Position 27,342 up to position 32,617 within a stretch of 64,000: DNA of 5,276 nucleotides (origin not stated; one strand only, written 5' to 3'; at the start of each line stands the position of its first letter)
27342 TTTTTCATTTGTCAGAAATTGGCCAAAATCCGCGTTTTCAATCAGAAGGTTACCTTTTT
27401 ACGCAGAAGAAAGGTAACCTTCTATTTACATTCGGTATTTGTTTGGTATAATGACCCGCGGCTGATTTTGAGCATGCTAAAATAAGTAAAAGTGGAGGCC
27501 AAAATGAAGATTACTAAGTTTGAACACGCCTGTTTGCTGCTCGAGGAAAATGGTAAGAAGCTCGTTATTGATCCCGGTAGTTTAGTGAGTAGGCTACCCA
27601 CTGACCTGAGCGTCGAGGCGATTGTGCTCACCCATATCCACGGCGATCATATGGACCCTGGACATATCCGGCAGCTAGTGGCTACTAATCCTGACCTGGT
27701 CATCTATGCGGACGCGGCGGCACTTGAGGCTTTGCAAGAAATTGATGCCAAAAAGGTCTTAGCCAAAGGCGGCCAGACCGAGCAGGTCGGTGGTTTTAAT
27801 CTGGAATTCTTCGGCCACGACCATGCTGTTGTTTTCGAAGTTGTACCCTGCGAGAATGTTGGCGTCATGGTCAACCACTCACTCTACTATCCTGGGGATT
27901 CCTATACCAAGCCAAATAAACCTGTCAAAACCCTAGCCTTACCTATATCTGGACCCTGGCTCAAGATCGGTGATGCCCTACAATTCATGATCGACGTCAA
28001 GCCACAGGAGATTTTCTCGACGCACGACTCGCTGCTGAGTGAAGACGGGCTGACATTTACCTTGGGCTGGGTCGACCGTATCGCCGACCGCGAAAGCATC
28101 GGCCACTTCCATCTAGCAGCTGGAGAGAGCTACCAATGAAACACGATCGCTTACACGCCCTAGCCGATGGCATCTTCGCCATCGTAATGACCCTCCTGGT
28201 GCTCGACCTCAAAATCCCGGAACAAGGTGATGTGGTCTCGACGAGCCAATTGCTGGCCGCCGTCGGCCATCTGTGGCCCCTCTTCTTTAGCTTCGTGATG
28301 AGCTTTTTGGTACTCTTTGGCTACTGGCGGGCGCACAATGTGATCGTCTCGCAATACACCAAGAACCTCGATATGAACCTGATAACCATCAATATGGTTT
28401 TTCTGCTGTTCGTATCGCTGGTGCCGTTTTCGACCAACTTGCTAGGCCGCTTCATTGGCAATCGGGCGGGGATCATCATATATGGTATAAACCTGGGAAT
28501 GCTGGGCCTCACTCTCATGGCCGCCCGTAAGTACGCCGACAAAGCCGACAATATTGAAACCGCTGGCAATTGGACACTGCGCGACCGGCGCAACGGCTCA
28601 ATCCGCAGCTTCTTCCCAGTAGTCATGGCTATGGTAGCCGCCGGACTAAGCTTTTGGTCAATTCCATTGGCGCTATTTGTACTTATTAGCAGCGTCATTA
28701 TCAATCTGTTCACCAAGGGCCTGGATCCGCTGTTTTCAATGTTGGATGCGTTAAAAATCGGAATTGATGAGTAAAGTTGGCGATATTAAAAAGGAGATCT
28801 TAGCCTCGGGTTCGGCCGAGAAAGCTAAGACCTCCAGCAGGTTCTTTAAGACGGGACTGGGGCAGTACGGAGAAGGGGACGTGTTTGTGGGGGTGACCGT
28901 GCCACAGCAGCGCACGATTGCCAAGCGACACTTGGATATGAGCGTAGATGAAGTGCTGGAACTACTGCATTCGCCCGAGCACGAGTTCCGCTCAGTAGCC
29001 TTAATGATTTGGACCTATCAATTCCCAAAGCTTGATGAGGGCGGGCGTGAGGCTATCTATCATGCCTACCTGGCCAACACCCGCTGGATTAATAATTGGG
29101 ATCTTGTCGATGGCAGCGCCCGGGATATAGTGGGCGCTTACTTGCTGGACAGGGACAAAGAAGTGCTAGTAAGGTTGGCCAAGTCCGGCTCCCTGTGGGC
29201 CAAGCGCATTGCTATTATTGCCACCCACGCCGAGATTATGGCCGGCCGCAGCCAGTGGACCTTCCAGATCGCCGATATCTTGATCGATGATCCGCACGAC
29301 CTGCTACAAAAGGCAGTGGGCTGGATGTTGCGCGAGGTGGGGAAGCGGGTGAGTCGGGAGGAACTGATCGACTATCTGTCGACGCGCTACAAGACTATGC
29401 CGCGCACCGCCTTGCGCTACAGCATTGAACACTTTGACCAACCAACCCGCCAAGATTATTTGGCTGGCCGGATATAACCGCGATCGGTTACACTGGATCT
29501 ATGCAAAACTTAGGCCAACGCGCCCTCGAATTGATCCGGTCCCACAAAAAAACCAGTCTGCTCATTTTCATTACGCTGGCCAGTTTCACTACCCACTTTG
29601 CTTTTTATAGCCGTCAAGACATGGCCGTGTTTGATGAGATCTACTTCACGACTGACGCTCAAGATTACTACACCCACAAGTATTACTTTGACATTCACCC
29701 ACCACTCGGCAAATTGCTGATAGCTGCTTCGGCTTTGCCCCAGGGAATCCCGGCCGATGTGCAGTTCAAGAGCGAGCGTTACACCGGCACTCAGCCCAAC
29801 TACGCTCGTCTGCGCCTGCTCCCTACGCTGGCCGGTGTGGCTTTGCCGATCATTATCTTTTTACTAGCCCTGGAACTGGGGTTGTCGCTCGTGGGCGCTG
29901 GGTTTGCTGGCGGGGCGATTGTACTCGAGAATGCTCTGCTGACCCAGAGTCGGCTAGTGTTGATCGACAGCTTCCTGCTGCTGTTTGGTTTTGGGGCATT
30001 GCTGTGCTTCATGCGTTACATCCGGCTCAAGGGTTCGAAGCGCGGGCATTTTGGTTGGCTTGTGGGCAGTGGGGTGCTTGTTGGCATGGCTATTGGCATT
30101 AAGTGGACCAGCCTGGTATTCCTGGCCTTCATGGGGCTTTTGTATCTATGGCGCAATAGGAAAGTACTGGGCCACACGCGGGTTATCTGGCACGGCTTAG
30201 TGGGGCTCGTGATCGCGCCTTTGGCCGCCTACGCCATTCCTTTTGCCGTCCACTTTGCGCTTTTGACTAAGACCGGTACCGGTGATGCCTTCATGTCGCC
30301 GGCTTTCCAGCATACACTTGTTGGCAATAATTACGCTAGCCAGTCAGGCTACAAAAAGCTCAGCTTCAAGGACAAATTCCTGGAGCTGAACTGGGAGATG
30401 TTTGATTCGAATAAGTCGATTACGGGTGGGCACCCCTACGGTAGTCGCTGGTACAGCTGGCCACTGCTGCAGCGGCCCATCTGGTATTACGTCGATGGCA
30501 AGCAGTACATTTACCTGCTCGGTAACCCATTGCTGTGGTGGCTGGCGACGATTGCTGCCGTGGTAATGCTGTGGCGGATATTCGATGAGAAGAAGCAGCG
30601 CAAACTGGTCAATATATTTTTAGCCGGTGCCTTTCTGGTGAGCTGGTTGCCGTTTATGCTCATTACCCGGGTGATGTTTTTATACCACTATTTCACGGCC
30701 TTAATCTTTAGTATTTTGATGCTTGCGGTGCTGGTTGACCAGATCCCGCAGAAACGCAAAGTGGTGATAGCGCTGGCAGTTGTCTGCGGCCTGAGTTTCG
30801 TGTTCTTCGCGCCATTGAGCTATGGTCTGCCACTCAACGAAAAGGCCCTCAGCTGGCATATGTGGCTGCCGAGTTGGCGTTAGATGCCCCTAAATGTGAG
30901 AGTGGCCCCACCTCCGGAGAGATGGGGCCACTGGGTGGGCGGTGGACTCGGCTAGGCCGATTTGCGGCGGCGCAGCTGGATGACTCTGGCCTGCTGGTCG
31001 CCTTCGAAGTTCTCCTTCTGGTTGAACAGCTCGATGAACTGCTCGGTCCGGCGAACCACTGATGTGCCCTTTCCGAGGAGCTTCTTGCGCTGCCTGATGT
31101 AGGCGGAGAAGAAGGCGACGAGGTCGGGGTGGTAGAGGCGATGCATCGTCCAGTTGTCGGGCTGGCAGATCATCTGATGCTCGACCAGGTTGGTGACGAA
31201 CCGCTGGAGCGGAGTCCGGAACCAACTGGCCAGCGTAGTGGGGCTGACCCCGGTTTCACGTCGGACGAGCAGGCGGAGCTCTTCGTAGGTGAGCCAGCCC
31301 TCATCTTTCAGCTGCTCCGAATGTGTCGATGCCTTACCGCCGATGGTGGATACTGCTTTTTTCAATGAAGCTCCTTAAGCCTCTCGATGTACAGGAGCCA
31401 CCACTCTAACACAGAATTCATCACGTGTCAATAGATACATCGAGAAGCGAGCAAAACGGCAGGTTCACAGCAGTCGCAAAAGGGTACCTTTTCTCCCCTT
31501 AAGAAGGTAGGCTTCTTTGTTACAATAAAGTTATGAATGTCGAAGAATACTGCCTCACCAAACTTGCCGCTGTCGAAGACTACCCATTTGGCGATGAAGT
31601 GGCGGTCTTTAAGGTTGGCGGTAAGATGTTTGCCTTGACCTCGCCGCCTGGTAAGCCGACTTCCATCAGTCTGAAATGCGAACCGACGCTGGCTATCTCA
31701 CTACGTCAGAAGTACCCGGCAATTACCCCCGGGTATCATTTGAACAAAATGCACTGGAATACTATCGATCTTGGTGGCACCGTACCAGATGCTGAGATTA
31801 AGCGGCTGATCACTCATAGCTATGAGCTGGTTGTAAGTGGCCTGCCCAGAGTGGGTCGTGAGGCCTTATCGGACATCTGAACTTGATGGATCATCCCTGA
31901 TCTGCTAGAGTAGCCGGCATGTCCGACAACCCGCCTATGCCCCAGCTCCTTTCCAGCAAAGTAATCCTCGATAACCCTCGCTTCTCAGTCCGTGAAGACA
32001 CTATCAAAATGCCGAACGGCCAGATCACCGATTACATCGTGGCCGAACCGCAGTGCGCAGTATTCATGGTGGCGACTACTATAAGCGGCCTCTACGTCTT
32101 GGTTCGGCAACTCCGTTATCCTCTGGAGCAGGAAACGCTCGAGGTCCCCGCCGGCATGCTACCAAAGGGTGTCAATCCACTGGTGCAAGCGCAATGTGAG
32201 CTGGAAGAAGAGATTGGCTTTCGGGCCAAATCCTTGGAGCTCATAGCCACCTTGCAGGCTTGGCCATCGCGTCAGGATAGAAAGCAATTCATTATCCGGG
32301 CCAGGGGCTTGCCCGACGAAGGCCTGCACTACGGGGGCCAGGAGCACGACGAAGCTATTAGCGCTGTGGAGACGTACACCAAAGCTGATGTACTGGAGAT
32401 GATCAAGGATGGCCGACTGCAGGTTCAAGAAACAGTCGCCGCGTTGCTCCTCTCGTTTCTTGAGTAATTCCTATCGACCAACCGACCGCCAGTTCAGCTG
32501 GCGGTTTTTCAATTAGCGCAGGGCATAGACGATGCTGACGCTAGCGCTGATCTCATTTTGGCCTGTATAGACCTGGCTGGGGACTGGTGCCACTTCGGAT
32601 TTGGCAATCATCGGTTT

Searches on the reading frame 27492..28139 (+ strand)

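Call 12: search_protein_families(library=pfam, proteins=[window:27492-28139:+])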
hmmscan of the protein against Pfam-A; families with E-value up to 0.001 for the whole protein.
window:27492-28139:+ (215 aa): 3 families
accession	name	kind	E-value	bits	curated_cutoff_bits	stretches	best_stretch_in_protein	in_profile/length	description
PF13483.12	Lactamase_B_3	-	2.2e-15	57.5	24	1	6-178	1-160/160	Beta-lactamase superfamily domain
PF12706.13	Lactamase_B_2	-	4.5e-06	26.8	27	1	40-139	30-145/200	Beta-lactamase superfamily domain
PF00753.33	Lactamase_B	-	2.6e-05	24.7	22.7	1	11-54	5-57/196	Metallo-beta-lactamase superfamily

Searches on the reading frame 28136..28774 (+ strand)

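Call 13: search_protein_families(library=pfam, proteins=[window:28136-28774:+])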
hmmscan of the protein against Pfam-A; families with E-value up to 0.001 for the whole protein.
window:28136-28774:+ (212 aa): 1 family
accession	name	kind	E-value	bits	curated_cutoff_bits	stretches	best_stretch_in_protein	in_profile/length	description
PF06736.16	TMEM175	-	2e-23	83.1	25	1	5-97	1-88/88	Endosomal/lysosomal potassium channel TMEM175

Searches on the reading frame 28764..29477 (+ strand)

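Call 13: search_protein_families(library=pfam, proteins=[window:28764-29477:+])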
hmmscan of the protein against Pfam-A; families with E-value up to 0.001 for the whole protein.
window:28764-29477:+ (237 aa): 1 family
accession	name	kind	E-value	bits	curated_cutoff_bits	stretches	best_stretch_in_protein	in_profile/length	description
PF08713.17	DNA_alkylation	-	2.3e-53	181.5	21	1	8-224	1-213/213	DNA alkylation repair enzyme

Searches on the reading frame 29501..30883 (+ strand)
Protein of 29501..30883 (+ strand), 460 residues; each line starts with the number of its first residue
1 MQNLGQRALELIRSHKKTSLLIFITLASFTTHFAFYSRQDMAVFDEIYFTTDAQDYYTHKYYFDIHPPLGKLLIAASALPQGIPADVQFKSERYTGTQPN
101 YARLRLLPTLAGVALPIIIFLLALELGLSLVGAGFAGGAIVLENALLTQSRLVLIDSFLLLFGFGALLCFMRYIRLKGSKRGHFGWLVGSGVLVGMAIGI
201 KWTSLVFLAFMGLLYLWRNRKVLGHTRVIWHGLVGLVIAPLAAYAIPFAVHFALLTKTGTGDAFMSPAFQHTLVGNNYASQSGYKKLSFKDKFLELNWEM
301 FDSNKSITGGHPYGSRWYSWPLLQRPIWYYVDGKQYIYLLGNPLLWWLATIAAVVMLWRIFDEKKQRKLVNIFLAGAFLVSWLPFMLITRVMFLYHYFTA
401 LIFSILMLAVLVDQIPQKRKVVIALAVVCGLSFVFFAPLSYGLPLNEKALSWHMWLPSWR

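Call 13: search_protein_families(library=pfam, proteins=[window:29501-30883:+])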
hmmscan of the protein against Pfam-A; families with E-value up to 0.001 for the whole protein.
window:29501-30883:+ (460 aa): 3 families
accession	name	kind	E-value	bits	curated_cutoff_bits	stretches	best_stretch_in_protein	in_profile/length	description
PF16192.10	PMT_4TMC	-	3.5e-41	141.4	32.4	1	289-459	1-202/202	C-terminal four TMM region of protein-O-mannosyltransferase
PF02366.24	PMT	-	7.2e-37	127.7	22.7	1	23-255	2-244/245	Dolichyl-phosphate-mannose-protein mannosyltransferase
PF13231.12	PMT_2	-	4.9e-05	24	26.1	1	103-238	23-153/160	Dolichyl-phosphate-mannose-protein mannosyltransferase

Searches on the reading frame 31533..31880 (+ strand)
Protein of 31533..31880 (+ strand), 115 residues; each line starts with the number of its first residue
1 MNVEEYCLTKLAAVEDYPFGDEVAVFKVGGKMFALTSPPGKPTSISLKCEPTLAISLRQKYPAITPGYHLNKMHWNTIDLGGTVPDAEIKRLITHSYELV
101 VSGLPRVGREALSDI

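Call 12: search_protein_families(library=pfam, proteins=[window:31533-31880:+])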
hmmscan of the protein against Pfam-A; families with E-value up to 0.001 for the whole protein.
window:31533-31880:+ (115 aa): 1 family
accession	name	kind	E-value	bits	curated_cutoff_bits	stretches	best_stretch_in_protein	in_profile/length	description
PF04237.18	YjbR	-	2.1e-30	105.7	30.1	1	10-99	3-88/88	YjbR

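Call 78: search_protein_families(library=ncbifam, proteins=[window:31533-31880:+], max_evalue=0.01)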
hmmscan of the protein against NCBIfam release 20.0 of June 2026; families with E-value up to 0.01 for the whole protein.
window:31533-31880:+ (115 aa): 1 family
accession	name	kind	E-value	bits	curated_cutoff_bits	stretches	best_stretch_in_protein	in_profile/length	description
NF007603.0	PRK10250.1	equivalog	8.1e-22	77.7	183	1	17-107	24-114/122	MmcQ/YjbR family DNA-binding protein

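Call 81: search_solved_structures(query=window:31533-31880:+, max_evalue=0.01)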
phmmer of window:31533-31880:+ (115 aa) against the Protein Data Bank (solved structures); distinct sequences matched with E-value up to 0.01: 3.
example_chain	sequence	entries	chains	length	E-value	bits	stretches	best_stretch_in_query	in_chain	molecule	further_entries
2a1v_A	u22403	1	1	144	3.3e-19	72.2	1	12-109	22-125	conserved hypothetical protein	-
2fki_A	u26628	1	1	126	2e-16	63.3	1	5-112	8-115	Protein yjbR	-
2kfp_A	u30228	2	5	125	1.2e-08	38.2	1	44-100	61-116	PSPTO_3016 protein | uncharacterized protein PSPTO_3016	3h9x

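Call 82: find_homologous_proteins(query=window:31533-31880:+, max_evalue=1e-10)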
Query window:31533-31880:+ (115 aa): 7975 proteins with E <= 1e-10 among 8000 candidates; the best 120 are listed.
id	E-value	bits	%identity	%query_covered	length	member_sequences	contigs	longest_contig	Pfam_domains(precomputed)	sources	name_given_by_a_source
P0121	2.6e-71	255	100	100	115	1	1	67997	PF04237.19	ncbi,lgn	-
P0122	4.4e-54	199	72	100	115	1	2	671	PF04237.19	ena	-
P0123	1.2e-50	188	75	95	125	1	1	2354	PF04237.19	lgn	-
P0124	6.7e-50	186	72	98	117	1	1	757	PF04237.19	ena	-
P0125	1.6e-49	185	72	97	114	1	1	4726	PF04237.19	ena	-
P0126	8.8e-48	179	70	97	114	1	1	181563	PF04237.19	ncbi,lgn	-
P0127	1.3e-47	178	72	99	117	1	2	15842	PF04237.19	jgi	jgi:predicted DNA-binding protein (MmcQ/YjbR family)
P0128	1.8e-47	178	79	87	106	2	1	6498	PF04237.19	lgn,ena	-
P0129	5.6e-46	173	73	90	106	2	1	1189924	PF04237.19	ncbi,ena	-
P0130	3.5e-45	171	74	88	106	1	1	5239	PF04237.19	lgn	-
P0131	6.5e-45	170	73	87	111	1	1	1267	PF04237.19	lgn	-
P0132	9.7e-45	169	73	88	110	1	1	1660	PF04237.19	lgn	-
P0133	1.2e-43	166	66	95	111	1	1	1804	PF04237.19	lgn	-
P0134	3.5e-43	164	62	95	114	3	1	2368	PF04237.19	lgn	-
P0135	7.6e-43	163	66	92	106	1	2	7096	PF04237.19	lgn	-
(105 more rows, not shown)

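Call 83: find_encoding_contigs(protein=P0126, flank=10000, max_places=2)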
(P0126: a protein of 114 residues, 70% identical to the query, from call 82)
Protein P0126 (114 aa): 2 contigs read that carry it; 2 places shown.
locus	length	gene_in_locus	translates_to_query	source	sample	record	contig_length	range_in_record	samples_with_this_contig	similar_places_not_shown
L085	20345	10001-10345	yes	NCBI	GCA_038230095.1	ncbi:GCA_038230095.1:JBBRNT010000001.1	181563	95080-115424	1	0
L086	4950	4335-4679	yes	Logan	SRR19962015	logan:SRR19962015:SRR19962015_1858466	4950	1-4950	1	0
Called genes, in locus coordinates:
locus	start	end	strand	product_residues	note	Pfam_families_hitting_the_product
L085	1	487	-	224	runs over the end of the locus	-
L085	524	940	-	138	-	-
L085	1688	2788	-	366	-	-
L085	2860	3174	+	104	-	PF01741:MscL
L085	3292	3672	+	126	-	-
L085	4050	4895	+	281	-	PF13489:Methyltransf_23, PF13649:Methyltransf_25, PF13847:Methyltransf_31, PF08241:Methyltransf_11, PF08242:Methyltransf_12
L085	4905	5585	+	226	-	PF13302:Acetyltransf_3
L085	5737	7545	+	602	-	PF12229:PG_binding_4, PF13354:Beta-lactamase2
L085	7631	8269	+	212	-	PF03848:TehB, PF13489:Methyltransf_23, PF05175:MTS (weak), PF08241:Methyltransf_11, PF08242:Methyltransf_12, PF13649:Methyltransf_25, PF13847:Methyltransf_31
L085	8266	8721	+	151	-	PF08818:DUF1801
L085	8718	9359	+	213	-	PF06736:TMEM175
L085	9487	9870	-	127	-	-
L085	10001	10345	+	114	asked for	PF04237:YjbR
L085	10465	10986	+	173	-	PF06210:DUF1003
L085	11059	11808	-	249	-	PF04402:SIMPL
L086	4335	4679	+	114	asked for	PF04237:YjbR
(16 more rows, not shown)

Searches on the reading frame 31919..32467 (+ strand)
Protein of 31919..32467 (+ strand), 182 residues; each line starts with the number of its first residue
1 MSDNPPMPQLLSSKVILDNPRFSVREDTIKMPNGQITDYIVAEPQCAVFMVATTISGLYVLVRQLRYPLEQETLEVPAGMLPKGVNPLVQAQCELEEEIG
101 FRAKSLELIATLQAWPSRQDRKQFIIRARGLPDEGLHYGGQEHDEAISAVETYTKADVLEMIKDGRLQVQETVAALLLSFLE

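Call 13: search_protein_families(library=pfam, proteins=[window:31919-32467:+])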
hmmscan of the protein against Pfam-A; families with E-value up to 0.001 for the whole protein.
window:31919-32467:+ (182 aa): 1 family
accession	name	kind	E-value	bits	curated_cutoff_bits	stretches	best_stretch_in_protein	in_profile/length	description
PF00293.34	NUDIX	-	1.1e-05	25.9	21.1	1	56-129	14-92/134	NUDIX domain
